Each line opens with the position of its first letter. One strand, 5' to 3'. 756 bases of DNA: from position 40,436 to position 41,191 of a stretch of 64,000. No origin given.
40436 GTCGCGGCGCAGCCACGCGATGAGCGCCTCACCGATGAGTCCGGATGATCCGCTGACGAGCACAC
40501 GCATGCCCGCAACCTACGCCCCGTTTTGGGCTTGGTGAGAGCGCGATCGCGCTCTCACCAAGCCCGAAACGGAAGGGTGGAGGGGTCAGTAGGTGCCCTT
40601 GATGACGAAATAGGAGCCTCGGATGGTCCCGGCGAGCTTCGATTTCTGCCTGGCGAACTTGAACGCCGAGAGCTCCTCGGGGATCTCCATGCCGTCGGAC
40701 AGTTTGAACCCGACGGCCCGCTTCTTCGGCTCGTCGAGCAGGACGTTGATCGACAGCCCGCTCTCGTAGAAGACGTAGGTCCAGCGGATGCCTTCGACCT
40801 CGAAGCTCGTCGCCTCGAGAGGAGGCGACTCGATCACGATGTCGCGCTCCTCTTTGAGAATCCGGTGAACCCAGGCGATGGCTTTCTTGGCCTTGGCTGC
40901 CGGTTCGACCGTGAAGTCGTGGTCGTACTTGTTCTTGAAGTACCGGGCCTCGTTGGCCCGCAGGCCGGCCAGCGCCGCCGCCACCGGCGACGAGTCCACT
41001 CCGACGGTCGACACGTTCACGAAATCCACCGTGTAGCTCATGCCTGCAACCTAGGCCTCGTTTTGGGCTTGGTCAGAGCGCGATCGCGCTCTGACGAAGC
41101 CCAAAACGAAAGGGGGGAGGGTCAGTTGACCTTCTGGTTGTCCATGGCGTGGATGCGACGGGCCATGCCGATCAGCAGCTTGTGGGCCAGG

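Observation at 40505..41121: Lower-GC orphan ORF bracketed by two copies of the same ~81-nt hairpin-containing spacer (cassette-like insertion)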

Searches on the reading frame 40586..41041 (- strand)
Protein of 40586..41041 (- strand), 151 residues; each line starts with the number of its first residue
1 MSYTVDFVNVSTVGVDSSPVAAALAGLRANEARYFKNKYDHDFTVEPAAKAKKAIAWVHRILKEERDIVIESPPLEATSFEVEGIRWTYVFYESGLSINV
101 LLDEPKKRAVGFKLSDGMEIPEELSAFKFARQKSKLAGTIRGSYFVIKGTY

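Call 8: search_protein_families(library=pfam, proteins=[window:40586-41041:-], max_evalue=0.01)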
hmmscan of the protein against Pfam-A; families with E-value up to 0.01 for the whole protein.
window:40586-41041:- (151 aa): 0 families

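Call 12: find_homologous_proteins(query=window:40586-41041:-, max_evalue=0.001)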
Query window:40586-41041:- (151 aa): 8000 proteins with E <= 0.001 among 8000 candidates; the best 120 are listed.
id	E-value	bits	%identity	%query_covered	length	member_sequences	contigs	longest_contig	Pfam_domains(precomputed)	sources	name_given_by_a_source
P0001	8.5e-93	326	100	100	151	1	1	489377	-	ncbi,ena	-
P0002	1.7e-90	318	-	-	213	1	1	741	-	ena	-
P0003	1.4e-82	293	90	100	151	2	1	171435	-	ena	-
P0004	2.7e-82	292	89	100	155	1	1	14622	-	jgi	jgi:hypothetical protein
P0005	4.1e-82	291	89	100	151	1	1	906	-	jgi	jgi:hypothetical protein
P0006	7.4e-82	290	89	100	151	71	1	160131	-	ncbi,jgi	ncbi:MAG: hypothetical protein QOE35_2212 [Actinomycetota bacterium]|jgi:hypothetical protein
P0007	1.5e-81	289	90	100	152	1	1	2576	-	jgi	jgi:hypothetical protein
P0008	1.7e-81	289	88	100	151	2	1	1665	-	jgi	jgi:hypothetical protein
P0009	3.4e-81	288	87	100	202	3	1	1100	-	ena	-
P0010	4.0e-81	288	89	100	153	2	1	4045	-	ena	-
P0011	7.7e-81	287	89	100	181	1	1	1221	-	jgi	-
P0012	1.0e-80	287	88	100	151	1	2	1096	-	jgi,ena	-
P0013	1.0e-80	287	87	100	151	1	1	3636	-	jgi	jgi:hypothetical protein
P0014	1.1e-80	286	88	100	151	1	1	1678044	-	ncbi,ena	-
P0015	1.2e-80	286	87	100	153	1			-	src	-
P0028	5.5e-80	284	89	100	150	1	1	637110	-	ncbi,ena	-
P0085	2.2e-77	276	85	100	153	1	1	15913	-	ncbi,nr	ncbi:MAG TPA: phage tail protein [Aeromicrobium sp.]|nr:phage tail protein [Aeromicrobium sp.]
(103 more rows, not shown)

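Call 16: find_encoding_contigs(protein=P0001, flank=10000, max_places=3)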
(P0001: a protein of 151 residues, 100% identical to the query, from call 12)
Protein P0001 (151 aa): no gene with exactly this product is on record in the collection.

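Call 17: find_encoding_contigs(protein=P0014, flank=10000, max_places=3)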
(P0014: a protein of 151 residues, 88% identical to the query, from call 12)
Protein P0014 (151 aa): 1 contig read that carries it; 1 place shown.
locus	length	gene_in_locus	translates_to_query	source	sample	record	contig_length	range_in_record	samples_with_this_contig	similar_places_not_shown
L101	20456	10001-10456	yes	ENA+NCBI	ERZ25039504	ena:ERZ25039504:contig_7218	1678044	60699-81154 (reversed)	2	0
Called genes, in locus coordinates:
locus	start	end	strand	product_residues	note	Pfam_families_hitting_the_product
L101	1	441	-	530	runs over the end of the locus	PF13088:BNR_2 (faint), PF02012:BNR (faint)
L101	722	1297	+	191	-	PF04542:Sigma70_r2, PF08281:Sigma70_r4_2, PF04545:Sigma70_r4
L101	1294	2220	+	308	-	-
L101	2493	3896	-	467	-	PF00561:Abhydrolase_1, PF12146:Hydrolase_4, PF00211:Guanylate_cyc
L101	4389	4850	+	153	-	-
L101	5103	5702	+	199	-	-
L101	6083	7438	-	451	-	-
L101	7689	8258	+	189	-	-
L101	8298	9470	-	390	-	PF02771:Acyl-CoA_dh_N, PF02770:Acyl-CoA_dh_M (weak), PF00441:Acyl-CoA_dh_1 (weak)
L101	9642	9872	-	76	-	PF08241:Methyltransf_11 (weak), PF13847:Methyltransf_31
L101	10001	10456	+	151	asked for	-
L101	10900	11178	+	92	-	PF16697:Yop-YscD_cpl, PF00498:FHA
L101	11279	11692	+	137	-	-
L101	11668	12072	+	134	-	-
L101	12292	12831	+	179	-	PF04542:Sigma70_r2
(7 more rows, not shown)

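Call 18: find_encoding_contigs(protein=P0003, flank=10000, max_places=3)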
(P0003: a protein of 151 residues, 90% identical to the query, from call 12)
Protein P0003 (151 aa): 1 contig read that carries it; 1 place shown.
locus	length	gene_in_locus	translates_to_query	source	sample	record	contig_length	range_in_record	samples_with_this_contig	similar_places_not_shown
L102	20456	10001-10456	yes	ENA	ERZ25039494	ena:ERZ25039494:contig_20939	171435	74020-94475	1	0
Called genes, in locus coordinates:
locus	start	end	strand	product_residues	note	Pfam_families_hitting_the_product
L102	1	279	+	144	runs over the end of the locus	-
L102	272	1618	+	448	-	-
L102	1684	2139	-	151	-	-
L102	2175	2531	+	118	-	PF01022:HTH_5, PF12802:MarR_2 (weak), PF12840:HTH_20, PF13412:HTH_24 (weak), PF08279:HTH_11 (faint)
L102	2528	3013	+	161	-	PF08327:AHSA1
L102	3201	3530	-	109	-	-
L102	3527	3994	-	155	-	PF10604:Polyketide_cyc2, PF08327:AHSA1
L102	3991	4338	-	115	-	PF12802:MarR_2 (weak), PF13545:HTH_Crp_2 (weak), PF12840:HTH_20, PF13412:HTH_24 (weak), PF24033:DUF7342 (weak), PF01022:HTH_5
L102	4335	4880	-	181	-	PF11716:MDMPI_N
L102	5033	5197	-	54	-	-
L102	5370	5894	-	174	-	PF01243:PNPOx_N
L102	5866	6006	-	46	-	-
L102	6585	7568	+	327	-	-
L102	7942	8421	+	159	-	PF04191:PEMT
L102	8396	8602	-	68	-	-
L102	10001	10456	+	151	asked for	-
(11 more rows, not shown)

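Call 19: find_encoding_contigs(protein=P0006, flank=10000, max_places=3)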
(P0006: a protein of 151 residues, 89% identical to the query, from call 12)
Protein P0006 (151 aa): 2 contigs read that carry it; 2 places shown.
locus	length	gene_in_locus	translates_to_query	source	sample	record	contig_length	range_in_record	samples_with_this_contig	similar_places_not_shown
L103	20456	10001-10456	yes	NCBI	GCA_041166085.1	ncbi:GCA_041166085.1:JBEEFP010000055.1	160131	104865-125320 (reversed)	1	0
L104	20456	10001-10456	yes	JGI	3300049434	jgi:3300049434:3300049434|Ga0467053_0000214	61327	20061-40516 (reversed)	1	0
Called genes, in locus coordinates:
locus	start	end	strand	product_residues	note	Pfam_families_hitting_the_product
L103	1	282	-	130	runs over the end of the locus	-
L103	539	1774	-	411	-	PF20181:DUF6544, PF21900:DUF6920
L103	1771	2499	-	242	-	-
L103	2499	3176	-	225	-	-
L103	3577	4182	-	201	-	PF00440:TetR_N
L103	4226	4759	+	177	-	PF04075:F420H2_quin_red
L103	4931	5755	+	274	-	-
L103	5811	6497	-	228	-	-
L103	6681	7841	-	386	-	PF00067:p450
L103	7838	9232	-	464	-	PF03109:ABC1, PF01636:APH (faint)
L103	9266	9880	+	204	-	PF00440:TetR_N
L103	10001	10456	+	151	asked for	-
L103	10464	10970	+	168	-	-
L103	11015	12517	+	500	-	PF20254:DMFA2_C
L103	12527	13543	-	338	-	PF03706:LPG_synthase_TM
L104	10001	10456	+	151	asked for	-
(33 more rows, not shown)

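Call 20: find_encoding_contigs(protein=P0028, flank=10000, max_places=3)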
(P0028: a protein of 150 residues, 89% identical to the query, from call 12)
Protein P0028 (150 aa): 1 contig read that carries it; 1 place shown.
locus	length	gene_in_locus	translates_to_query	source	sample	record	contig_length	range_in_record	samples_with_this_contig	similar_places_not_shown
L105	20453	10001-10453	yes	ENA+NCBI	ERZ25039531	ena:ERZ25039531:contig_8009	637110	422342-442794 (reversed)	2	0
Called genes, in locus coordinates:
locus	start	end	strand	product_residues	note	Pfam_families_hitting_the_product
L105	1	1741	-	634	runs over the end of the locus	PF05223:MecA_N, PF03717:PBP_dimer, PF00905:Transpeptidase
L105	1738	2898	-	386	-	PF01757:Acyl_transf_3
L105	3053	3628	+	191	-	PF13398:Peptidase_M50B (weak), PF02163:Peptidase_M50 (faint)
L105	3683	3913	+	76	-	-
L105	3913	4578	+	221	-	PF12917:YfbR-like, PF13023:HD_3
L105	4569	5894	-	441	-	PF00275:EPSP_synthase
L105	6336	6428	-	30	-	-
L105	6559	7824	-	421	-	PF04542:Sigma70_r2, PF08281:Sigma70_r4_2, PF20239:DUF6596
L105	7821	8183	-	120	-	PF03795:YCII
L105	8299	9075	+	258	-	PF00590:TP_methylase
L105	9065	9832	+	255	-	PF02571:CbiJ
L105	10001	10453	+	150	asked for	-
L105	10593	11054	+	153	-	PF01243:PNPOx_N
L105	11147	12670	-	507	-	PF20091:Abhydrolase_10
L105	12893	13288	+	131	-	PF00903:Glyoxalase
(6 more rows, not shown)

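Call 44: search_protein_families(library=ncbifam, proteins=[window:40586-41041:-], max_evalue=1)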
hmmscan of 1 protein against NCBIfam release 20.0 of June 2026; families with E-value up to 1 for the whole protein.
window:40586-41041:- (151 aa): 0 families

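Call 45: search_protein_families(library=phrogs, proteins=[window:40586-41041:-], max_evalue=1)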
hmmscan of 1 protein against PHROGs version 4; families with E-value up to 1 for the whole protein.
window:40586-41041:- (151 aa): 1 family
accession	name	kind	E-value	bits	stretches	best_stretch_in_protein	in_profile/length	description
phrog_36249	-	unknown function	0.24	12.4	0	22-65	24-67/149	-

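Call 46: search_protein_families(library=pfam, proteins=[window:40586-41041:-], max_evalue=10)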
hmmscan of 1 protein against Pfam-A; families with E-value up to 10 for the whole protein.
window:40586-41041:- (151 aa): 0 families

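Call 47: list_cluster_members(proteins=[P0001, P0121, P0085])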
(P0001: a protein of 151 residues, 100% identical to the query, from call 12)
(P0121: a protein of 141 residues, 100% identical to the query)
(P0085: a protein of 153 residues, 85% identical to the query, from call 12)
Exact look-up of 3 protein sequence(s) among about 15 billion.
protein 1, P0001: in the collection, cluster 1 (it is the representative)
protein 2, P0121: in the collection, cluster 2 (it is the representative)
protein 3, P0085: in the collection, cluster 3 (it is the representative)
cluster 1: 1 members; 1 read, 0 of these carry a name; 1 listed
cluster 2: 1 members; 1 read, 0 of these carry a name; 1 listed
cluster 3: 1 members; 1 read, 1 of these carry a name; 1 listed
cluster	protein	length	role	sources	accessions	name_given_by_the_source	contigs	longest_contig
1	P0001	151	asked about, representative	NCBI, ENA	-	-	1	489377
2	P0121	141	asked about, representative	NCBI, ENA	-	-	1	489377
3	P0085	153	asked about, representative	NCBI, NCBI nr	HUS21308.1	MAG TPA: phage tail protein [Aeromicrobium sp.] | phage tail protein [Aeromicrobium sp.]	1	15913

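Call 49: search_solved_structures(query=window:40586-41041:-, max_evalue=10)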
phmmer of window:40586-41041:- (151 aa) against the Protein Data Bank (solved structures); distinct sequences matched with E-value up to 10: 4.
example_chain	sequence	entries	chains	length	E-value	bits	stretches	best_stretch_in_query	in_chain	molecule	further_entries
5z5b_A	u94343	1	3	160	0.53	13.5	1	42-125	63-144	Protein-tyrosine phosphatase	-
7k3p_A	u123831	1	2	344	1.1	12.5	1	6-58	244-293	UDP-glucose 4-epimerase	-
5z59_A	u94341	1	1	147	1.5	12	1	42-125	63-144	Protein-tyrosine phosphatase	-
5z5a_A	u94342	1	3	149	1.6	12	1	42-125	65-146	Protein-tyrosine phosphatase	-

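Call 54: search_protein_representatives(protein=window:40586-41041:-)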
Query: 151 residues. Proteins with E-value up to 0.001 (for the whole library): 812; up to 1e-10: 545; up to 1e-30: 103. The best 150 are listed.
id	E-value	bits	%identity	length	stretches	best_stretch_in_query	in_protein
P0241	1.1e-75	268.6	87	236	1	1-151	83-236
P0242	2.9e-72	257.5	83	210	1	2-151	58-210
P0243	3.0e-67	241.2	79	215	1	1-151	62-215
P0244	4.1e-67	240.8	79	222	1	1-151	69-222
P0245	9.8e-66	236.3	77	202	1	2-151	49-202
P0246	1.7e-65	235.5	77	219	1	2-151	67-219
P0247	4.5e-65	234.2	79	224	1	1-149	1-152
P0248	5.9e-64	230.6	77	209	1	2-149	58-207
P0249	7.7e-64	230.2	76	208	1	2-151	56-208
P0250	1.2e-63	229.6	75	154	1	2-151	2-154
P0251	2.3e-61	222.1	81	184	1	1-150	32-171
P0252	2.6e-60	218.8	73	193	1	1-151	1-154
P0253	1.5e-59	216.2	71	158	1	1-151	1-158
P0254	1.6e-59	216.2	79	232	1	3-141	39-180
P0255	9.1e-59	213.7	77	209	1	1-139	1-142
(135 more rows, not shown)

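Call 62: predict_structure(alignment_id=A2)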
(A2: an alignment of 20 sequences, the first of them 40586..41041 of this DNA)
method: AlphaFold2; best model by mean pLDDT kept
length: 151 residues; sequences in the alignment: 20
mean_pLDDT: 92.2   pTM: 0.88
mean pLDDT of the five models: 92.2, 92.1, 91.6, 91.6, 90.8
residues with pLDDT >= 90: 125; 70-90: 21; 50-70: 2; < 50: 3
segments of 3 or more residues with pLDDT < 50: 149-151
pLDDT, mean of each block of 10 residues (from residue 1): 93 95 97 97 97 96 91 97 94 97 85 94 91 93 72 45
secondary structure, 60 per line:
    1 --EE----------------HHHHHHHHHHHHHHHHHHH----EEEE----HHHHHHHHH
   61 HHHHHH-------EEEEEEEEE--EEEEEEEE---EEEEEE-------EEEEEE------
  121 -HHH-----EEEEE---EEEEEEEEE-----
elements in order: H21-39 E44-47 H52-66 E74-82 E85-92 E96-101 E109-114 E130-134 E138-146

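Call 65: fold_search(model_id=the predicted structure, library=pdb)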
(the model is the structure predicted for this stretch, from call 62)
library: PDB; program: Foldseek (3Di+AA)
matches with E <= 10: 866; with E <= 0.001: 0
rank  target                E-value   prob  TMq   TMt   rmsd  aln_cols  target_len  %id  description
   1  1kaf_A                8.4e-02  0.57  0.29  0.36   7.7       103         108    6  DNA Binding Domain Of The Phage T4 Transcription Factor MotA (AA105-211) (released 2001-11-21)
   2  2bho                  8.4e-02  0.54  0.29  0.36   7.1       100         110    8  Crystal structure of the Yersinia enterocolitica type III secretion chaperone SycT (released 2005-07-06)
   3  6sta_A                8.9e-02  0.11  0.19  0.19  17.1       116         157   12  Crystal structure of the strawberry pathogenesis-related 10 (PR-10) Fra a 1.02 protein, E46A D48A mutant (released 2019-12-18)
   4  1n5b_C                1.1e-01  0.16  0.19  0.22  14.2       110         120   11  Crystal Structure Of The Yersinia enterocolitica Molecular Chaperone Syce (released 2002-11-20)
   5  2bsj_B                1.1e-01  0.47  0.28  0.33   7.5        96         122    8  Native Crystal Structure of the Type III Secretion chaperone SycT from Yersinia enterocolitica (released 2005-09-20)
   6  4xrw                  1.1e-01  0.20  0.22  0.13  11.2       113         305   14  Crystal structure of the di-domain ARO/CYC BexL from the BE-7585A biosynthetic pathway (released 2015-12-02)
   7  6stb_B                1.2e-01  0.11  0.20  0.19  17.0       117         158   15  Crystal structure of the strawberry pathogenesis-related 10 (PR-10) Fra a 1.02 protein, Q64W mutant (released 2019-12-18)
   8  1jen_C                1.2e-01  0.09  0.19  0.15   9.1       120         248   13  HUMAN S-ADENOSYLMETHIONINE DECARBOXYLASE (released 1999-06-01)
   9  5ivx_A                1.2e-01  0.08  0.14  0.09  18.2       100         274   14  Crystal Structure of B4.2.3 T-Cell Receptor and H2-Dd P18-I10 Complex (released 2017-03-29)
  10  4c94_D                1.3e-01  0.12  0.21  0.21  16.3       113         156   12  Crystal Structure of the Strawberry Pathogenesis-Related 10 (PR-10) Fra a 3 protein in complex with Catechin (released 2013-10-16)
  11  1jen_A                1.3e-01  0.09  0.19  0.15   9.1       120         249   13  HUMAN S-ADENOSYLMETHIONINE DECARBOXYLASE (released 1999-06-01)
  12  1i7m_A                1.6e-01  0.09  0.20  0.16   7.7       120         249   13  HUMAN S-ADENOSYLMETHIONINE DECARBOXYLASE WITH COVALENTLY BOUND PYRUVOYL GROUP AND COMPLEXED WITH 4-AMIDINOINDAN-1-ONE- (released 2001-08-22)
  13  4xrt_B                2.2e-01  0.13  0.21  0.12  13.6       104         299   10  Crystal structure of the di-domain ARO/CYC StfQ from the steffimycin biosynthetic pathway (released 2015-12-02)
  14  3cgy_C                2.2e-01  0.12  0.21  0.25  13.2       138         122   12  Crystal Structure of Salmonella Sensor Kinase PhoQ catalytic domain in complex with radicicol (released 2008-05-13)
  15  4n6v_0                2.4e-01  0.23  0.23  0.33  14.5       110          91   13  Partial rotational order disorder structure of human stefin B (released 2014-04-09)
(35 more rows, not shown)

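Call 66: fold_search(model_id=the predicted structure, library=viral)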
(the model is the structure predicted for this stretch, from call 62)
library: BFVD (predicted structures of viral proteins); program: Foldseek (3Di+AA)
matches with E <= 10: 816; with E <= 0.001: 0
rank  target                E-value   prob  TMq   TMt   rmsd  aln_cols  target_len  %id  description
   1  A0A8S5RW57            1.0e-02  0.92  0.31  0.36   6.5       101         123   13  Uncharacterized protein [Siphoviridae sp. ctHip2]
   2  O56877                1.3e-02  0.98  0.32  0.08   4.3        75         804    7  Envelope glycoprotein H [Infectious laryngotracheitis virus]
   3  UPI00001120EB         1.3e-02  0.75  0.27  0.33   8.6       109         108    7  (no name look-up for this kind of identifier)
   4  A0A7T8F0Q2            2.5e-02  0.66  0.28  0.22   6.9       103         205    9  (no name in the UniProt tables at hand)
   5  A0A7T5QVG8            2.5e-02  0.47  0.24  0.22  10.2       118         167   10  (no name in the UniProt tables at hand)
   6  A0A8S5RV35            5.1e-02  0.69  0.29  0.16   7.6       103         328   12  Uncharacterized protein [Siphoviridae sp. ctHip2]
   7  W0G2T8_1              6.5e-02  0.38  0.27  0.05  13.7       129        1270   11  RNA-directed RNA polymerase L [Sclerotinia sclerotiorum negative-stranded RNA virus 5]
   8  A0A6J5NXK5            7.4e-02  0.41  0.27  0.30  12.7        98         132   15  Uncharacterized protein [uncultured Caudovirales phage]
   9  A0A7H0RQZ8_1          8.8e-02  0.85  0.30  0.07   4.4        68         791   12  RdRp [Plasmopara viticola lesion associated bunyaarenalike virus 1]
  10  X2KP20                8.8e-02  0.63  0.26  0.28   7.2        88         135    8  (no name in the UniProt tables at hand)
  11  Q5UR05                1.1e-01  0.07  0.18  0.15  17.6       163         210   11  Uncharacterized protein L910 [Acanthamoeba polyphaga mimivirus]
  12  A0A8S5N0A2            1.2e-01  0.12  0.20  0.19  12.3       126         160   13  Uncharacterized protein [Siphoviridae sp. ctAUQ2]
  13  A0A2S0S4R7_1          1.2e-01  0.11  0.19  0.04  18.4       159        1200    8  RNA-directed RNA polymerase L (Fragment) [Ditton virus]
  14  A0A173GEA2            1.3e-01  0.13  0.20  0.20  13.4       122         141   12  Uncharacterized protein [Erwinia phage vB_EamM_RAY]
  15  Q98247                1.3e-01  0.06  0.15  0.08  20.9       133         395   15  MC080R [Molluscum contagiosum virus subtype 1]
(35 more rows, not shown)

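Call 96: search_dna_similar(query=window:40586-41041:-, collection=phages, mode=protein, max_evalue=0.001, max_rows=10)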
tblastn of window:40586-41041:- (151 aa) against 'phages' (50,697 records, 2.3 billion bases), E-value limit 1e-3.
Records with a match: 1; places in all: 1; records where one place covers at least 80% of the query: 1.
Best place of each record, by identity: 60-80% 1.
By first word of the organism name: Enterococcus 1.
By host as written in the record: Enterococcus faecalis 1.
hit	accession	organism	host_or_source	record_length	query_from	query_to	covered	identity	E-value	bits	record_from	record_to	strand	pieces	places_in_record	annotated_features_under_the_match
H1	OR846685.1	Enterococcus phage Efs 1-1-1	Enterococcus faecalis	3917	1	151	100%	64.9%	1e-46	166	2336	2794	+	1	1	record has no annotation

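Call 97: get_annotated_region(hit=H1, flank=2500)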
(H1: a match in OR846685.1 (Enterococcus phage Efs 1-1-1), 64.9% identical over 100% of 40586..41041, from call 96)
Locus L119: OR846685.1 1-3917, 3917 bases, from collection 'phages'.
description: UNVERIFIED_ORG: Enterococcus phage Efs 1-1-1 clone NODE_99_length_3917_cov_5.217187 genomic sequence.
organism: Enterococcus phage Efs 1-1-1 (NCBI taxid 3113827)
taxonomy: Viruses
host: Enterococcus faecalis; source: wastewater; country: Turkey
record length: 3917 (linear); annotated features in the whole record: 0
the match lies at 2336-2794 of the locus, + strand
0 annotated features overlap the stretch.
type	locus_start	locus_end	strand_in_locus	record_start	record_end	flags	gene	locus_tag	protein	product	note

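Call 98: search_dna_similar(query=window:40586-41041:-, collection=plasmids, mode=protein, max_evalue=0.001, max_rows=15)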
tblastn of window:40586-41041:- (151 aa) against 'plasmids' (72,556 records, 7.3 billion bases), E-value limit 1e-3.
Records with a match: 3; places in all: 3; records where one place covers at least 80% of the query: 3.
Best place of each record, by identity: 60-80% 3.
By first word of the organism name: Arthrobacter 1; Bacillus 1; Paenibacillus 1.
By predicted mobility (MOB-suite, as given by PLSDB): non-mobilizable 2; mobilizable 1.
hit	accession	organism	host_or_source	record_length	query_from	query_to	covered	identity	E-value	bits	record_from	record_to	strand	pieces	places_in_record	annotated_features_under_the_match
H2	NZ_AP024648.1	Arthrobacter sp. StoSoilB13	-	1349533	1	151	100%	73.4%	2e-56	196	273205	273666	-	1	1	record has no annotation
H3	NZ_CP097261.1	Bacillus thuringiensis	pure culture,surface soil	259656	1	151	100%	68.2%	6e-53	186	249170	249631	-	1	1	phage tail protein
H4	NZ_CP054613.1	Paenibacillus cellulosilyticus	cell culture,soil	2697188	1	151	100%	67.3%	4e-54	189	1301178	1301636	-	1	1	none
